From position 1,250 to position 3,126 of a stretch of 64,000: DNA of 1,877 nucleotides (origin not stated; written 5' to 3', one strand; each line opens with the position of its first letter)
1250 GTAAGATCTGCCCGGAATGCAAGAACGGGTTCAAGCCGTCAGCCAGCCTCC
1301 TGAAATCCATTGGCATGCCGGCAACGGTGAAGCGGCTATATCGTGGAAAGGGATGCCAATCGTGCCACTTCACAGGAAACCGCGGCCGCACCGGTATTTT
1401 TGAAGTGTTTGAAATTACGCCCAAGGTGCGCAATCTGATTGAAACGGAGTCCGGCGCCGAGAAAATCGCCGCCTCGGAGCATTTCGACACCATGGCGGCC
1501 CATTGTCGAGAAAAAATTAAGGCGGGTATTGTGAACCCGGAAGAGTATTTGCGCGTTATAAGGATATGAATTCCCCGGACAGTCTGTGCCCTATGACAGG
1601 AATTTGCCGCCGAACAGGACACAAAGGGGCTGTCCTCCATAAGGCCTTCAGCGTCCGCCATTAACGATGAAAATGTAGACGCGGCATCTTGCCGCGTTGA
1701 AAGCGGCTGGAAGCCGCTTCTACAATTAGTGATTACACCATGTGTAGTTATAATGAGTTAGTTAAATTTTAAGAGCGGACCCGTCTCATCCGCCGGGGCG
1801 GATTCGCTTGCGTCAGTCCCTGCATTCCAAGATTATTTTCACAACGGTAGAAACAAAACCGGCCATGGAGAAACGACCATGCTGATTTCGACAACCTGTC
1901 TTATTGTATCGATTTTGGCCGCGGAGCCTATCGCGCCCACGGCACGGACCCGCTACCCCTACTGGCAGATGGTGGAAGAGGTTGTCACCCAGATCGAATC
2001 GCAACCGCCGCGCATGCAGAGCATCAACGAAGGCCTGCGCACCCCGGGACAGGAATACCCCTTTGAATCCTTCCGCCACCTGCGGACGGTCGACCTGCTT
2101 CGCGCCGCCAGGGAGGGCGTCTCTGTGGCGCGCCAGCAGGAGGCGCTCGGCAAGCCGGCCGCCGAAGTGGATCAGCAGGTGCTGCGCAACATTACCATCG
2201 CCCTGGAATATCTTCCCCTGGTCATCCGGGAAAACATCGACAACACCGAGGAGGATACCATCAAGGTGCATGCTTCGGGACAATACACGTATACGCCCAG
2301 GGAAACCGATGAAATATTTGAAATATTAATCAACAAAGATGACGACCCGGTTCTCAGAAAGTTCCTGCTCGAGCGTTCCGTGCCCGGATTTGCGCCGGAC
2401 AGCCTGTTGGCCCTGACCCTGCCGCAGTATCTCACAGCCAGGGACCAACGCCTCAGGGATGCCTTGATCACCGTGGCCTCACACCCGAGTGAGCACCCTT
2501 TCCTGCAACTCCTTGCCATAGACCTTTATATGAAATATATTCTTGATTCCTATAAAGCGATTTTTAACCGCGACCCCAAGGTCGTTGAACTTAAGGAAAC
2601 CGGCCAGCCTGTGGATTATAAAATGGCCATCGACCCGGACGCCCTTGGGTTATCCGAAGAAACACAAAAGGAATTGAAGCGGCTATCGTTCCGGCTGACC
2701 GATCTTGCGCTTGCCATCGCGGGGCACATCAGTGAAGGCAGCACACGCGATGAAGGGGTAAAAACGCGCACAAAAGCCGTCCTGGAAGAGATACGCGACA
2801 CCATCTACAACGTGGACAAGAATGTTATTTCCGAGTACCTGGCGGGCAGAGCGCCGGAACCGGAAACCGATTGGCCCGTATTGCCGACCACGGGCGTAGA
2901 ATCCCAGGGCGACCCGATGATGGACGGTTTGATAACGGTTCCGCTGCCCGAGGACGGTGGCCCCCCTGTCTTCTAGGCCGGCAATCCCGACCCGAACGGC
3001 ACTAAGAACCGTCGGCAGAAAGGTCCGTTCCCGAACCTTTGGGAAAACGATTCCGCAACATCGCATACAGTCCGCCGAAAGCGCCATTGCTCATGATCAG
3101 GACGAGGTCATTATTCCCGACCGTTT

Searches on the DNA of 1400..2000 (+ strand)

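Call 10: search_rna_families(source=window, start=1400, end=2000, threshold=evalue, max_evalue=10)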
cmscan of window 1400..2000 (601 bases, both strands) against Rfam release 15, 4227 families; matches with E-value up to 10: 4.
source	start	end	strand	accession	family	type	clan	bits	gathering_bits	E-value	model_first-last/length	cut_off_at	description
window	1861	1928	+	RF01301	snoR4a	Gene; snRNA; snoRNA; CD-box;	-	20.6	50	0.58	1-77/77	no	Small nucleolar RNA snoR4a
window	1686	1715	-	RF01532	TB10Cs3H2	Gene; snRNA; snoRNA; HACA-box;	-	16.1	45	4.3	1-69/69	no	Trypanosomatid snoRNA TB10Cs3H2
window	1407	1445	-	RF01315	CRISPR-DR2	Gene; CRISPR;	CL00014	15.7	37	7.9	1-30/30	no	CRISPR RNA direct repeat element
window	1410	1440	+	RF01123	sR35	Gene; snRNA; snoRNA; CD-box;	-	10.1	60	9.9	35-57/57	no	Small nucleolar RNA sR35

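Call 65: search_dna_similar(query=window:1660-1745:+, collection=plasmids, mode=distant, max_evalue=1, max_rows=15)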
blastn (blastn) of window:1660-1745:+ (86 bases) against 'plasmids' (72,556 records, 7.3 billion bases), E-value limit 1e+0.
No match.

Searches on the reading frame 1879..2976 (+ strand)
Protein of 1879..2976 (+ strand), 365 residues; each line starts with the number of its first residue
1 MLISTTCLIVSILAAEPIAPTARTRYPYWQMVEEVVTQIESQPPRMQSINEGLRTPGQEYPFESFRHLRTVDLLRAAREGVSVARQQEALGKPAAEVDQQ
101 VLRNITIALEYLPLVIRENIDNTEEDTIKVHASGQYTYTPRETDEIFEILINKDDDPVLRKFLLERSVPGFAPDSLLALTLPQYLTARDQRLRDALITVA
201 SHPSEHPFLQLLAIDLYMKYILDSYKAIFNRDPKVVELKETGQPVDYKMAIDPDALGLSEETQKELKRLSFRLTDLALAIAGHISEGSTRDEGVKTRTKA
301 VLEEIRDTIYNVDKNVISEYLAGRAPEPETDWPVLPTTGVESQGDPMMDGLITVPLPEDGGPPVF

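Call 13: search_protein_families(library=pfam, proteins=[window:1879-2976:+])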
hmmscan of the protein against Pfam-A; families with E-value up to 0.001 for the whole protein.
window:1879-2976:+ (365 aa): 0 families

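Call 16: find_encoding_contigs(protein=window:1879-2976:+, flank=10000, max_places=6)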
Protein window:1879-2976:+ (365 aa): 22 contigs read that carry it; 6 places shown.
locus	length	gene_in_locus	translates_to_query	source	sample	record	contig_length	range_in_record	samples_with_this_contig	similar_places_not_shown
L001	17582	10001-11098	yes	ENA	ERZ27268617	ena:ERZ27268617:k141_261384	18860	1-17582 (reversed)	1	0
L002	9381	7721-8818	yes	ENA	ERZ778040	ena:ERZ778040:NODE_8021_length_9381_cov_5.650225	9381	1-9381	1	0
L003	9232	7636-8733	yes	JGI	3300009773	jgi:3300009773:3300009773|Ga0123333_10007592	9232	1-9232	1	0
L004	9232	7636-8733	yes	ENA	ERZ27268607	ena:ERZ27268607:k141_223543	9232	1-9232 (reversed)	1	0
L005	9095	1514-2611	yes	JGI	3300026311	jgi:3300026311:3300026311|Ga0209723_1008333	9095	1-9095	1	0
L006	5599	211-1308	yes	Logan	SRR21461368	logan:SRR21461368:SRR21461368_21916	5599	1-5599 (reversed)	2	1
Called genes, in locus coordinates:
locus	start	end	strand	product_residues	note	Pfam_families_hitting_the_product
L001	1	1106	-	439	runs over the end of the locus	PF13483:Lactamase_B_3 (faint), PF12706:Lactamase_B_2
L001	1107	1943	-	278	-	-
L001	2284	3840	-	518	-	PF00158:Sigma54_activat, PF14532:Sigma54_activ_2, PF07728:AAA_5 (weak), PF25601:AAA_lid_14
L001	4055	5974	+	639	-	PF00004:AAA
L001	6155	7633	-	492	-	PF13482:RNase_H_2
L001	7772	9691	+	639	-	PF05157:MshEN, PF00437:T2SSE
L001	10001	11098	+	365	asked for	-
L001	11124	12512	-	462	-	PF01225:Mur_ligase, PF08245:Mur_ligase_M, PF02875:Mur_ligase_C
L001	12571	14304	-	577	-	PF13432:TPR_16 (weak), PF14559:TPR_19 (faint), PF07719:TPR_2 (faint), PF13181:TPR_8 (faint)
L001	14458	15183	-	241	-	-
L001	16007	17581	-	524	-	PF16403:Bact_surface_Ig-like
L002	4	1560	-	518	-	PF00158:Sigma54_activat, PF14532:Sigma54_activ_2, PF07728:AAA_5 (weak), PF25601:AAA_lid_14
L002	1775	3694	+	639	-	PF00004:AAA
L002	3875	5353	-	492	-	PF13482:RNase_H_2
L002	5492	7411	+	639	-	PF05157:MshEN, PF00437:T2SSE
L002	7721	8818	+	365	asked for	-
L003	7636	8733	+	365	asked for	-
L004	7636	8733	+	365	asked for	-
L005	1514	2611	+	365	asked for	-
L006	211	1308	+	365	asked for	-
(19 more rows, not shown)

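Call 40: find_homologous_proteins(query=window:1879-2976:+, max_evalue=1e-10)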
Query window:1879-2976:+ (365 aa): 23 proteins with E <= 1e-10 among 8000 candidates.
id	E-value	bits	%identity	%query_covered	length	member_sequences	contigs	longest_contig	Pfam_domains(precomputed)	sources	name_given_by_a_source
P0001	1.6e-233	792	98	100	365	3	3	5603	-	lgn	-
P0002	2.0e-206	703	88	100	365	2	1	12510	-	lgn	-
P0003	9.0e-186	635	78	100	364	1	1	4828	-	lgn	-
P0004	8.3e-172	589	76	100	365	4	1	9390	-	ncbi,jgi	jgi:hypothetical protein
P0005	3.0e-140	485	60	94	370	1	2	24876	-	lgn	-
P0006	4.1e-139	482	60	100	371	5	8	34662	-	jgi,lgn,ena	-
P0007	1.5e-137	476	59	100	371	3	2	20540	-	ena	-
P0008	1.7e-133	463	58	100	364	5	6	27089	-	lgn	-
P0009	4.0e-133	462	60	100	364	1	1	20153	-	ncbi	-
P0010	1.2e-132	460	59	100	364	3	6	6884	-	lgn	-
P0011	7.6e-131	454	59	100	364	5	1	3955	-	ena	-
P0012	4.9e-121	422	55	100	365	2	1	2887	-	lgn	-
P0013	2.6e-104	367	51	100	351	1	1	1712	-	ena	-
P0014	5.1e-101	356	50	96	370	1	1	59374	-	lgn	-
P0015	2.8e-99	351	50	95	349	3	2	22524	-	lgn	-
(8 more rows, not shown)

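Call 41: find_encoding_contigs(protein=P0002, flank=10000, max_places=1)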
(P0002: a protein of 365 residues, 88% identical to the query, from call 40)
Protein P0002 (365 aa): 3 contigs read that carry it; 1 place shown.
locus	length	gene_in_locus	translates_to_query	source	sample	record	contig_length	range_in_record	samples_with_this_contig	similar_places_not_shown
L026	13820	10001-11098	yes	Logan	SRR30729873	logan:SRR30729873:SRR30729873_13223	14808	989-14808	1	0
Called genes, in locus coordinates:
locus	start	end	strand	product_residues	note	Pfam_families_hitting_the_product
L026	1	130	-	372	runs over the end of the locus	?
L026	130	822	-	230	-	-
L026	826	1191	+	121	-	-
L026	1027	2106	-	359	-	-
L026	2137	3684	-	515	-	PF00158:Sigma54_activat, PF14532:Sigma54_activ_2, PF07728:AAA_5 (faint), PF25601:AAA_lid_14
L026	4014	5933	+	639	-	PF22977:WHD (faint), PF00004:AAA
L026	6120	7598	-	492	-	PF13482:RNase_H_2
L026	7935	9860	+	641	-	PF05157:MshEN, PF00437:T2SSE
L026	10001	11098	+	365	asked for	-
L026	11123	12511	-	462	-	PF01225:Mur_ligase, PF08245:Mur_ligase_M, PF02875:Mur_ligase_C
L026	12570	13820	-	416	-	?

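Call 42: find_encoding_contigs(protein=P0004, flank=10000, max_places=1)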
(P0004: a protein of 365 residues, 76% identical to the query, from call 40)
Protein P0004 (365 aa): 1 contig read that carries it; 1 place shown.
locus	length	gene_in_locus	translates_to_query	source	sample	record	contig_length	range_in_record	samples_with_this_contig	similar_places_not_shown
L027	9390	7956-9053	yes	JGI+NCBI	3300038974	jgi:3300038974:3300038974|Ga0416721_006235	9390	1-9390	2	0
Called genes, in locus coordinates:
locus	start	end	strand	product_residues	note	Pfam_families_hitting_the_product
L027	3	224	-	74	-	?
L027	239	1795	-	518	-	PF00158:Sigma54_activat, PF14532:Sigma54_activ_2, PF07728:AAA_5 (weak), PF25601:AAA_lid_14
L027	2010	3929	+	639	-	PF00004:AAA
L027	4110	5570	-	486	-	PF13482:RNase_H_2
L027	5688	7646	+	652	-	PF05157:MshEN, PF00437:T2SSE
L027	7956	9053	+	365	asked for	-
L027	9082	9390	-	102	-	?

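Call 43: find_encoding_contigs(protein=P0006, flank=10000, max_places=2)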
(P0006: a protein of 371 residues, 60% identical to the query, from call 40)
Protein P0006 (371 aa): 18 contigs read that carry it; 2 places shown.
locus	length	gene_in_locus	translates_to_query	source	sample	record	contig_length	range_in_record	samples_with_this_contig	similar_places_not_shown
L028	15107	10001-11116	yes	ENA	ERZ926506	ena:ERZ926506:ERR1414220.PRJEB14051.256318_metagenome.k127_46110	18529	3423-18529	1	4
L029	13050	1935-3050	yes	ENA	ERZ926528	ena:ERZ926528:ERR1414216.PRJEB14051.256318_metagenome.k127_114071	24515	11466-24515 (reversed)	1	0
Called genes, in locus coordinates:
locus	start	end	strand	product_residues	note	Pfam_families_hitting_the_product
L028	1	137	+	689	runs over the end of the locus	-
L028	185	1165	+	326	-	-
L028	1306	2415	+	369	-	PF07581:Glug (faint)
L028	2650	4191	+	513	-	PF07581:Glug (faint)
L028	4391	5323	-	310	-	PF01544:CorA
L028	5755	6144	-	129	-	-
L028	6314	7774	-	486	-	PF13482:RNase_H_2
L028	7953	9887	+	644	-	PF05157:MshEN, PF00437:T2SSE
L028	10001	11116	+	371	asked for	-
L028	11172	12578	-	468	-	PF01225:Mur_ligase, PF08245:Mur_ligase_M, PF02875:Mur_ligase_C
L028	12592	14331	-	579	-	PF13432:TPR_16 (weak), PF13424:TPR_12 (faint), PF14559:TPR_19 (faint), PF07719:TPR_2 (faint)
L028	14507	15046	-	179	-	-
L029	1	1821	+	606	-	?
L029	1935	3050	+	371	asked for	-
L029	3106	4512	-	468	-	PF01225:Mur_ligase, PF08245:Mur_ligase_M, PF02875:Mur_ligase_C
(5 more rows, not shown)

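Call 44: find_encoding_contigs(protein=P0008, flank=10000, max_places=2)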
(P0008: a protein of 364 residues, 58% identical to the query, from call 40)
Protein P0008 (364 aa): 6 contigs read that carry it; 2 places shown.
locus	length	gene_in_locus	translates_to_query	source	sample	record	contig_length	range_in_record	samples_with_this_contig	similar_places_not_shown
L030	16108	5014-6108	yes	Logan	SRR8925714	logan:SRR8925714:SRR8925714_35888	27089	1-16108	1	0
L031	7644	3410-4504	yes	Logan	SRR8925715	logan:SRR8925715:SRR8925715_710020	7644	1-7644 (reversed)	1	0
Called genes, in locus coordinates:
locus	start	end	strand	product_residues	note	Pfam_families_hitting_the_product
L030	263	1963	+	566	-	PF01144:CoA_trans, PF16957:Mal_decarbox_Al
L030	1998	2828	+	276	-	PF12146:Hydrolase_4, PF00561:Abhydrolase_1, PF12697:Abhydrolase_6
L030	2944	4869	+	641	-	PF05157:MshEN, PF00437:T2SSE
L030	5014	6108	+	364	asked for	-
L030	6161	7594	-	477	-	PF01225:Mur_ligase, PF08245:Mur_ligase_M, PF02875:Mur_ligase_C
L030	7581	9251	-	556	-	PF00515:TPR_1 (faint)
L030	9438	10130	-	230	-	-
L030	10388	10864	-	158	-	PF03449:GreA_GreB_N, PF01272:GreA_GreB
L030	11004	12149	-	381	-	PF02684:LpxB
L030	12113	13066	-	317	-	PF01408:GFO_IDH_MocA, PF22725:GFO_IDH_MocA_C3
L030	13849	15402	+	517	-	PF12072:RNase_Y_N, PF00013:KH_1, PF01966:HD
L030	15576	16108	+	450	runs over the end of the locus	PF00884:Sulfatase, PF01663:Phosphodiest, PF16347:SGSH_C, PF14707:Sulfatase_C (faint)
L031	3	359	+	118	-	?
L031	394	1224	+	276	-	PF12146:Hydrolase_4, PF00561:Abhydrolase_1, PF12697:Abhydrolase_6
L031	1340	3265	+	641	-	PF05157:MshEN, PF00437:T2SSE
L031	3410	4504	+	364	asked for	-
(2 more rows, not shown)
